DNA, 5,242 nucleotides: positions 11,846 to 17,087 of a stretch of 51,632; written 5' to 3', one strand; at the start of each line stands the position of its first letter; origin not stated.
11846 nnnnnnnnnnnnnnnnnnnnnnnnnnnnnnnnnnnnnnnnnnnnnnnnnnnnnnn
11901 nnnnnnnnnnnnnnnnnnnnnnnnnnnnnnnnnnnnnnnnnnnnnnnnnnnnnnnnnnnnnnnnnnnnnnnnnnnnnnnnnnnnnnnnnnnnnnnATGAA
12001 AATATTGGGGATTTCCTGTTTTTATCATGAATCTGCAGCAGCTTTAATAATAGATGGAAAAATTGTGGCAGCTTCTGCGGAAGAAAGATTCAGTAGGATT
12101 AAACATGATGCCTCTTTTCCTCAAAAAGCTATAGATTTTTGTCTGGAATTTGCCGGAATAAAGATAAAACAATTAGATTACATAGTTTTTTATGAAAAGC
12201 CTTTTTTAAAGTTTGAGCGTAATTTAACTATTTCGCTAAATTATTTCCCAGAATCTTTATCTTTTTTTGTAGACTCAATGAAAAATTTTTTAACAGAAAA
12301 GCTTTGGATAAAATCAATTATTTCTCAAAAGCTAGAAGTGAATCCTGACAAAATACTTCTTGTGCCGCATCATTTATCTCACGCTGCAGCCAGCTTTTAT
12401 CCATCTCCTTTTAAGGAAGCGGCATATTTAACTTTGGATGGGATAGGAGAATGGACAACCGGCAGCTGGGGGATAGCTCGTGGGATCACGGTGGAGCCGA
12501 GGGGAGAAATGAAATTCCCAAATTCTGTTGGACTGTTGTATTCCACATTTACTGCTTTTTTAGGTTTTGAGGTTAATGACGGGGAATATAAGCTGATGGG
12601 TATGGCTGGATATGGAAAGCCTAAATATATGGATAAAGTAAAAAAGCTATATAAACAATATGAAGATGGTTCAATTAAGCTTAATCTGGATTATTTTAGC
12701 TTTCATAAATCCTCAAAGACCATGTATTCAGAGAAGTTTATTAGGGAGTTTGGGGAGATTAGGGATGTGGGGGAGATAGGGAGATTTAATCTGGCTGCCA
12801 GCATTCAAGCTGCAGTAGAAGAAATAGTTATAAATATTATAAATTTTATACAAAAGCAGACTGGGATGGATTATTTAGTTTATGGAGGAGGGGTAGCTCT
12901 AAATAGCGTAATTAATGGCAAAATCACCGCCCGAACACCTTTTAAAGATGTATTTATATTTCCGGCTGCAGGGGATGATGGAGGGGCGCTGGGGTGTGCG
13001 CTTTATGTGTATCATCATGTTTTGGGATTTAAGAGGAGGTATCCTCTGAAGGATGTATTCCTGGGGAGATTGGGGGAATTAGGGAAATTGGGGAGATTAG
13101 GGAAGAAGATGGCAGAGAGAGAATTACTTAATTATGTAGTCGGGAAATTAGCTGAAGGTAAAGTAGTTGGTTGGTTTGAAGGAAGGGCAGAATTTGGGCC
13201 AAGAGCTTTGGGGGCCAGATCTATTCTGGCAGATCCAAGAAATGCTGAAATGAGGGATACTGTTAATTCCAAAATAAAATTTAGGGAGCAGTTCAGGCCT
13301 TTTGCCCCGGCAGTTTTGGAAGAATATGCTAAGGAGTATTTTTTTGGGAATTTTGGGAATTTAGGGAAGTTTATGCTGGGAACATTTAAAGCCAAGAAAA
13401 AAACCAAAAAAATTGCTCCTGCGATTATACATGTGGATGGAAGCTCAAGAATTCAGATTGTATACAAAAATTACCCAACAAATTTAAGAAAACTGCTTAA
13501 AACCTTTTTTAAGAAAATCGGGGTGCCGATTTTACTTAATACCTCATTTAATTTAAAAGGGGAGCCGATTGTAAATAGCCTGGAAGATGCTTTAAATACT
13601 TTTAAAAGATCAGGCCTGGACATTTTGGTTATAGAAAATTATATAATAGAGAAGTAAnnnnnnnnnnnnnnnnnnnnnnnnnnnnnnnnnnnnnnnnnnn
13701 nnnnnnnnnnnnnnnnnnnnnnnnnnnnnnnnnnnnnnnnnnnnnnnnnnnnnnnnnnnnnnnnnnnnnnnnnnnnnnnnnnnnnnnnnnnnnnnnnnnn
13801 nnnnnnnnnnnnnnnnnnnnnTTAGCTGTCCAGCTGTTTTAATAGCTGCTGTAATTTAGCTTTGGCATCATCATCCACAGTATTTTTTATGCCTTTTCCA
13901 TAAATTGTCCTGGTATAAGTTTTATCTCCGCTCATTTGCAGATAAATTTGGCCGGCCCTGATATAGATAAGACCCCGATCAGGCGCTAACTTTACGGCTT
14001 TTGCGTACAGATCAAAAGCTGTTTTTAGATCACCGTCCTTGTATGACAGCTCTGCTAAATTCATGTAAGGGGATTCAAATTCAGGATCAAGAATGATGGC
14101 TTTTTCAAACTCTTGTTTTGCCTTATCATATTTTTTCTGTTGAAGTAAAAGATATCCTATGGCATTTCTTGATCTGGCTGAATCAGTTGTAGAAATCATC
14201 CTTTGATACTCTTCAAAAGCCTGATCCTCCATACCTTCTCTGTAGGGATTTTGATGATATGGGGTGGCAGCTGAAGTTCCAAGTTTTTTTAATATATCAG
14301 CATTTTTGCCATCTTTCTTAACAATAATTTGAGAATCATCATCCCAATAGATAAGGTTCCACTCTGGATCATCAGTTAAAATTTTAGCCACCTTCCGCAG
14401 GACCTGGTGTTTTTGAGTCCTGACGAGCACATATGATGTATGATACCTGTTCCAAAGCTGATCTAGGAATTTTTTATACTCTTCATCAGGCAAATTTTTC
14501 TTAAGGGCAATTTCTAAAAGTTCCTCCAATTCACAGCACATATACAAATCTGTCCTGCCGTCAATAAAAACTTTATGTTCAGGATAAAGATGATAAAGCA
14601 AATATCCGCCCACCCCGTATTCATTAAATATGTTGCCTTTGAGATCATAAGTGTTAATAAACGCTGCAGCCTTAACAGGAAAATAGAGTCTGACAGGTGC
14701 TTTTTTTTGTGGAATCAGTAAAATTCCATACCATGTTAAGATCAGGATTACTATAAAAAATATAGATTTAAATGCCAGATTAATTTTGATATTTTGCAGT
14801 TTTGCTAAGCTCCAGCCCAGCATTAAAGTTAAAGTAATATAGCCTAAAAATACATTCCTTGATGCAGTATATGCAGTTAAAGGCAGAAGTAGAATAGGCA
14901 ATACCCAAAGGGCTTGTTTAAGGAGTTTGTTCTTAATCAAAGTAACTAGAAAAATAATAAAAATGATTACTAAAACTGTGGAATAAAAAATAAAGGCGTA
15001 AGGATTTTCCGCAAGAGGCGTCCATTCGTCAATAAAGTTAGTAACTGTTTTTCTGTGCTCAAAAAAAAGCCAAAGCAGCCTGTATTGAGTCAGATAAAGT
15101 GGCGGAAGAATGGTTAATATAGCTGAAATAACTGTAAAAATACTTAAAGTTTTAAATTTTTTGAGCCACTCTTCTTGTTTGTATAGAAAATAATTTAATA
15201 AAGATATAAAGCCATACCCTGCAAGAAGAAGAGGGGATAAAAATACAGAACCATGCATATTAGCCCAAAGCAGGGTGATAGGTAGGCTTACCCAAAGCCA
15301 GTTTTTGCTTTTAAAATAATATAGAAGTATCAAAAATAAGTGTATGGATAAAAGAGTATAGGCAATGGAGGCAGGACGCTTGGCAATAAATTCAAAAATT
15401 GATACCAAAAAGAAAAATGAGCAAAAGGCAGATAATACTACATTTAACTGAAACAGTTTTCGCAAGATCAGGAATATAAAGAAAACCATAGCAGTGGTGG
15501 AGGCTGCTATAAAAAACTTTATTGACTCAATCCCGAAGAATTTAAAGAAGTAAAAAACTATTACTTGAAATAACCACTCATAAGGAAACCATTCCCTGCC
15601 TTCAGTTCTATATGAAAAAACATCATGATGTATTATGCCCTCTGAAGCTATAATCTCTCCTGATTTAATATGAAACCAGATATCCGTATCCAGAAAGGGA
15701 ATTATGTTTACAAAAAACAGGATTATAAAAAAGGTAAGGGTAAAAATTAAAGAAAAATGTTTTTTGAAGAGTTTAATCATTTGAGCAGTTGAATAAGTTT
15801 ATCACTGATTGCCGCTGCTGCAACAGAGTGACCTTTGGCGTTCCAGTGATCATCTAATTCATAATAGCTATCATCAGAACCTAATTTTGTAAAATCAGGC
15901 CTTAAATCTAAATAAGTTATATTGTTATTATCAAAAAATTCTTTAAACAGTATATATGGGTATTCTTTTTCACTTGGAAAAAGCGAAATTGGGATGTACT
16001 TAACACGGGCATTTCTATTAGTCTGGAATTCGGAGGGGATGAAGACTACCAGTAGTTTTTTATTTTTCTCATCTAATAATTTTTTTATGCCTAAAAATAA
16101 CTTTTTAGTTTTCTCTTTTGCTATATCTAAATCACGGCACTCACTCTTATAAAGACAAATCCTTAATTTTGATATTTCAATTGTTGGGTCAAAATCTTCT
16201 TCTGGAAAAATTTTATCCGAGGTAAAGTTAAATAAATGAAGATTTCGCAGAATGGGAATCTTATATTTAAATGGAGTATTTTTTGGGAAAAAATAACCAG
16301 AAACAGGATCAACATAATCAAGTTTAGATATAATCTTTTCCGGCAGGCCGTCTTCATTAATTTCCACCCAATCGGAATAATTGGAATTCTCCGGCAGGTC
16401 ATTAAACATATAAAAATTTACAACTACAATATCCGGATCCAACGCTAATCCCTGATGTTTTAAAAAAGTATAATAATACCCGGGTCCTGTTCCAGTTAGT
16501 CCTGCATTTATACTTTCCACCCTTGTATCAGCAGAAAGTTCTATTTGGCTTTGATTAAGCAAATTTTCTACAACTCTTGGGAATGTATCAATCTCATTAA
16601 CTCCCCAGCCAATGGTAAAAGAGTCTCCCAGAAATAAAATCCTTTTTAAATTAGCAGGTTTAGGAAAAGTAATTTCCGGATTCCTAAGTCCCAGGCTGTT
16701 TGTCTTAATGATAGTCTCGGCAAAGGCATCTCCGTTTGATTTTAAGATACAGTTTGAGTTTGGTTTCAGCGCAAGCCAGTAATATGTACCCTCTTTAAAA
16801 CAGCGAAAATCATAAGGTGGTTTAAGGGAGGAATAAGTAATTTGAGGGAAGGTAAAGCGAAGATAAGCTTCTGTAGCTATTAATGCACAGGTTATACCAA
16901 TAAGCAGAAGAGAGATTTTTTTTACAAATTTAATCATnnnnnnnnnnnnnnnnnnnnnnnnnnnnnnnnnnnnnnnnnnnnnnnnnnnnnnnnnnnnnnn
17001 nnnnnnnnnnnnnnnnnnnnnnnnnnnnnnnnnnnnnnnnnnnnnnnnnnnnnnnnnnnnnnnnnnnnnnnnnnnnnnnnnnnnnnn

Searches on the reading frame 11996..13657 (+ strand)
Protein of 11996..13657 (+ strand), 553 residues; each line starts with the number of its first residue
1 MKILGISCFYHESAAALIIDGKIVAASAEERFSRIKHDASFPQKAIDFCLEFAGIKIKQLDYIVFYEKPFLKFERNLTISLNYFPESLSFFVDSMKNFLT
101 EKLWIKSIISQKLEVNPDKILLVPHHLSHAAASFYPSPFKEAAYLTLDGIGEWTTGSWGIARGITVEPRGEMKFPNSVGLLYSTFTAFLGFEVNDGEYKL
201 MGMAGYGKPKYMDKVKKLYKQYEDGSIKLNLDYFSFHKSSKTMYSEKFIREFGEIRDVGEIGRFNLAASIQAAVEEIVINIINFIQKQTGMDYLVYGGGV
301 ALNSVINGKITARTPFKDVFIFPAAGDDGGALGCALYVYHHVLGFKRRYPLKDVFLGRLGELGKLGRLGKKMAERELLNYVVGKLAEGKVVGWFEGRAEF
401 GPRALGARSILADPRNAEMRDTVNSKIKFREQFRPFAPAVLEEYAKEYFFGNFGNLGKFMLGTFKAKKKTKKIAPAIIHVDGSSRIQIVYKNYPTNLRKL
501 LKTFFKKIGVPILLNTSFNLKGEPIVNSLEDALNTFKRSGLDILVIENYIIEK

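Call 30: search_protein_families(library=pfam, proteins=[window:11996-13657:+], max_evalue=0.001)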
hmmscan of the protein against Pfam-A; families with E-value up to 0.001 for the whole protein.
window:11996-13657:+ (553 aa): 3 families
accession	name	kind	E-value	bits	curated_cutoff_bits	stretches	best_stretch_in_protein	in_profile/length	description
PF02543.21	Carbam_trans_N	-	4.1e-80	270.2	24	1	2-336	1-346/346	Carbamoyltransferase N-terminus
PF16861.10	Carbam_trans_C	-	1.7e-65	220.2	27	1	384-553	3-170/170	Carbamoyltransferase C-terminus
PF00814.31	TsaD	-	5.4e-06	26.8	24.8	0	214-313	157-240/264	tRNA N6-adenosine threonylcarbamoyltransferase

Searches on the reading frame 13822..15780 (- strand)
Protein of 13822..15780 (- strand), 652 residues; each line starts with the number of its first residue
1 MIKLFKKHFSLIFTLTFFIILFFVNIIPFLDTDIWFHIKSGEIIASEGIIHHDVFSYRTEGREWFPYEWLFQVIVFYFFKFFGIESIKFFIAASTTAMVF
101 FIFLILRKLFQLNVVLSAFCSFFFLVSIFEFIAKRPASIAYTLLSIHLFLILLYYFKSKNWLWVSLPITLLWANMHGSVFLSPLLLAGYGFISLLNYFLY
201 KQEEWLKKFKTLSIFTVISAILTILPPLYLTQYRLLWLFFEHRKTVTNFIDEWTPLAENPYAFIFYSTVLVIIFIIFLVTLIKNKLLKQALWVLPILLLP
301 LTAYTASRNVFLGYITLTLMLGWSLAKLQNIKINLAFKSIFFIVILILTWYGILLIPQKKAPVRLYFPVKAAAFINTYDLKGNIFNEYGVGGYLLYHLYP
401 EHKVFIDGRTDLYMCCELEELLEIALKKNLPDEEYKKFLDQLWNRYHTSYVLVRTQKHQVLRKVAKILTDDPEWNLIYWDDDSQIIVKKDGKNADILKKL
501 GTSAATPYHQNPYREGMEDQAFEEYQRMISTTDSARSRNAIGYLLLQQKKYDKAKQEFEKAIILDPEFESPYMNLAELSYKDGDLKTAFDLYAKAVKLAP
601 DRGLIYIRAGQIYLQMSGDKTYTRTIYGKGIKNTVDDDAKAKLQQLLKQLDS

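Call 30: search_protein_families(library=pfam, proteins=[window:13822-15780:-], max_evalue=0.001)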
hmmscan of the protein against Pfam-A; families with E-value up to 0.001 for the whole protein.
window:13822-15780:- (652 aa): 10 families
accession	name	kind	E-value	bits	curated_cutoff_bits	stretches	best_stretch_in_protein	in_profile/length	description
PF13181.12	TPR_8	-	7e-09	35.6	25.7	1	535-567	1-33/34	Tetratricopeptide repeat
PF00515.34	TPR_1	-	1.1e-08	34.9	27.8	1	535-568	1-34/34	Tetratricopeptide repeat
PF13414.12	TPR_11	-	5e-08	33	26.8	1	542-583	1-42/42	TPR repeat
PF07719.23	TPR_2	-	7.6e-08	32.4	27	1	539-567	5-33/34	Tetratricopeptide repeat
PF13431.12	TPR_17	-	3.7e-07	30.3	24.4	0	558-588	2-32/34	Tetratricopeptide repeat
PF13428.12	TPR_14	-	1.1e-06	29.1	23.5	0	573-612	5-44/44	Tetratricopeptide repeat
PF13424.12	TPR_12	-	5.3e-06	27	30.1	0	533-562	43-72/77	Tetratricopeptide repeat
PF14559.12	TPR_19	-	9.3e-06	26.3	25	1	545-588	1-44/68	Tetratricopeptide repeat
PF13432.12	TPR_16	-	1e-05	26.3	32.7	1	540-601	2-63/65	Tetratricopeptide repeat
PF13374.12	TPR_10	-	0.0002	21.7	27.5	0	535-563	2-30/42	Tetratricopeptide repeat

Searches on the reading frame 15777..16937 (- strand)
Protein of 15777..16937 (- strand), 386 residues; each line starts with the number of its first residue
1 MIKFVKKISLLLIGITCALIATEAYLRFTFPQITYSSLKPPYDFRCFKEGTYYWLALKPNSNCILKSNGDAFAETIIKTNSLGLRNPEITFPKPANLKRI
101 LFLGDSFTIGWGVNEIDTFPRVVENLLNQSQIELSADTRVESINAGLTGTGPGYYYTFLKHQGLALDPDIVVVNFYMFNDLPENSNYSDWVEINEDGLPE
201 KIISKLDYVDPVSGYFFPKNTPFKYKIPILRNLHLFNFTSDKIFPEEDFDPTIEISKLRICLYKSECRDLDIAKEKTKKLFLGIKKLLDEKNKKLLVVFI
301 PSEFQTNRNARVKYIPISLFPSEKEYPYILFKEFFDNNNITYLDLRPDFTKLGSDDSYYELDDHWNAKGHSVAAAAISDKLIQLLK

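Call 30: search_protein_families(library=pfam, proteins=[window:15777-16937:-], max_evalue=0.001)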
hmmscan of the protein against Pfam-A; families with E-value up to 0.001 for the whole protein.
window:15777-16937:- (386 aa): 2 families
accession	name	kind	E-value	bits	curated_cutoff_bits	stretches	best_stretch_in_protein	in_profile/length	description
PF16822.11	ALGX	-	3.5e-08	33.9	26.5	1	275-381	26-130/268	SGNH hydrolase-like domain, acetyltransferase AlgX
PF13472.12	Lipase_GDSL_2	-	2.1e-07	32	32.9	1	102-175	1-70/178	GDSL-like Lipase/Acylhydrolase family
